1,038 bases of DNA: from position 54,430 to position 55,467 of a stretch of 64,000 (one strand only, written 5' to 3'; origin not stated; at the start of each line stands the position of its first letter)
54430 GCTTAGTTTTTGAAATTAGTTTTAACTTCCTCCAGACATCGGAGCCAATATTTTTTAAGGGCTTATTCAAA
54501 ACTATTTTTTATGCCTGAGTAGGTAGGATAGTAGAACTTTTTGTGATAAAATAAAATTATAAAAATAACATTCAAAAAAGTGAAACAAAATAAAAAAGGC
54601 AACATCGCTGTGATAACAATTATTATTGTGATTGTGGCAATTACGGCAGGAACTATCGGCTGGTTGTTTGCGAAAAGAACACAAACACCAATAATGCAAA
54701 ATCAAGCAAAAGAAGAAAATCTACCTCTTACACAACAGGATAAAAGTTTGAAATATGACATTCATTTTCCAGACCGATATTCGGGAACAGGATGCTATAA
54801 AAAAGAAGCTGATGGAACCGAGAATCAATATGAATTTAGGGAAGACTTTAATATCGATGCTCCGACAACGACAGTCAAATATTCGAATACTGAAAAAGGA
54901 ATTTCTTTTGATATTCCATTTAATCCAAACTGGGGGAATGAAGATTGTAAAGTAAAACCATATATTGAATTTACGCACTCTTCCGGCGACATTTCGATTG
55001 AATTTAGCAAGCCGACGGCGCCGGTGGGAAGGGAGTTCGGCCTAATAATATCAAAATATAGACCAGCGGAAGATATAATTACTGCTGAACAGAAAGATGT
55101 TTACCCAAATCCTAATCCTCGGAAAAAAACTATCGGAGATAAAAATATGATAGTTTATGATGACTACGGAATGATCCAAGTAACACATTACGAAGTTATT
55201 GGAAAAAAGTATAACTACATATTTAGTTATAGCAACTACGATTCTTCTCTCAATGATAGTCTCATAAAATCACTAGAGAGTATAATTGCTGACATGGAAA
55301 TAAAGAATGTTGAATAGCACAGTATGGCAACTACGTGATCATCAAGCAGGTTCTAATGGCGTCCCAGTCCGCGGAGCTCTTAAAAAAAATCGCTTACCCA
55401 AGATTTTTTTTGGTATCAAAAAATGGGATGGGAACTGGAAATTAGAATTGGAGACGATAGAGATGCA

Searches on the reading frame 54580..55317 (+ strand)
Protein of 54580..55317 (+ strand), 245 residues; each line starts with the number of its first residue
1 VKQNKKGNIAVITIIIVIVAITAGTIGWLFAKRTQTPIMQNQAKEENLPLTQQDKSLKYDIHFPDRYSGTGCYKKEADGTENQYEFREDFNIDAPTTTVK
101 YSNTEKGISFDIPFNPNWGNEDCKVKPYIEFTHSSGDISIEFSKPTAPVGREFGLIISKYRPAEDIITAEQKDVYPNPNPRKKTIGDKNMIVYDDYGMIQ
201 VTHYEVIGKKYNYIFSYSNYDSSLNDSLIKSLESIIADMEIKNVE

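Call 11: search_protein_families(library=pfam, proteins=[window:54580-55314:+], max_evalue=0.01)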
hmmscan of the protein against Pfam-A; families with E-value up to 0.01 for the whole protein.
window:54580-55314:+ (245 aa): 0 families

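Call 69: find_encoding_contigs(protein=window:54580-55317:+, flank=10000, max_places=10)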
Protein window:54580-55317:+ (245 aa): no gene with exactly this product is on record in the collection.
